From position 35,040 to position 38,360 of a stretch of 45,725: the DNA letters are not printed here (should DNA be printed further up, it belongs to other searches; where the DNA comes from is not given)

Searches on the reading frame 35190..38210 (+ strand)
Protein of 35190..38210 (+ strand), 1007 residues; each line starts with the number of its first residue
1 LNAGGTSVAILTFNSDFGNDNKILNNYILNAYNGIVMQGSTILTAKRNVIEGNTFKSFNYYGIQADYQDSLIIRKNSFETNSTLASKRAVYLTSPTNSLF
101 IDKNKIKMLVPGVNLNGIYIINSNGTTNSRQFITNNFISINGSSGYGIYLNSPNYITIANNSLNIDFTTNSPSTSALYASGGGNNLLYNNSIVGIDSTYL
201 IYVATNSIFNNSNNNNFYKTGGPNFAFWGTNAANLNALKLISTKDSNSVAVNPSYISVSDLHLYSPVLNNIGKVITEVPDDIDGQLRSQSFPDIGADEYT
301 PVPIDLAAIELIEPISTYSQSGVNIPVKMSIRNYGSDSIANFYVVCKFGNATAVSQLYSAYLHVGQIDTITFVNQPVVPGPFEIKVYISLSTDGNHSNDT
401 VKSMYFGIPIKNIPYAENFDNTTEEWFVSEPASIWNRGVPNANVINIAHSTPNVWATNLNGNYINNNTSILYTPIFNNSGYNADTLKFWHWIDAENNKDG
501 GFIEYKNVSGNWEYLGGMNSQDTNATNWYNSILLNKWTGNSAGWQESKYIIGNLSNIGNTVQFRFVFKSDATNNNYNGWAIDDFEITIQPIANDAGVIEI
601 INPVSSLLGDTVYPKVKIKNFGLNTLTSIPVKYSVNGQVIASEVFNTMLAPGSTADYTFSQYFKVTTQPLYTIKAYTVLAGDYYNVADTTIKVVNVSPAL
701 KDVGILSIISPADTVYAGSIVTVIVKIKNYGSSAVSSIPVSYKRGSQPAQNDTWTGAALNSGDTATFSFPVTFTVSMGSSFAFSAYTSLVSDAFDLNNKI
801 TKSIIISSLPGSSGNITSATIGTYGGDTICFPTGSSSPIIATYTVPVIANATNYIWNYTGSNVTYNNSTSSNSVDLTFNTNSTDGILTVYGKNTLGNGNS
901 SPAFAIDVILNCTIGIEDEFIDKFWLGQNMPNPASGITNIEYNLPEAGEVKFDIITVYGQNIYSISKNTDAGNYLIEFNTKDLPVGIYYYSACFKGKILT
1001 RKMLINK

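Call 92: search_protein_families(library=pfam, proteins=[window:35190-38210:+], max_evalue=0.01)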
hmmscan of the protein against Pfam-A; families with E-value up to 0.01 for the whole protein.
window:35190-38210:+ (1007 aa): 4 families
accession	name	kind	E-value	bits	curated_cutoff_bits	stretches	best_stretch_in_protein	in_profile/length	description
PF07705.17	CARDB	-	1.2e-08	35.6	22.7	2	707-778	7-75/101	CARDB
PF18962.6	Por_Secre_tail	-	1.9e-06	28.5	27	1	931-1005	3-75/75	Secretion system C-terminal sorting domain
PF13229.12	Beta_helix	-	5.8e-05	23.2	25.9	1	19-124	55-148/158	Right handed beta helix region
PF19408.5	PKD_6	-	0.00024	21.8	25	1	841-901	21-78/82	PKD-like domain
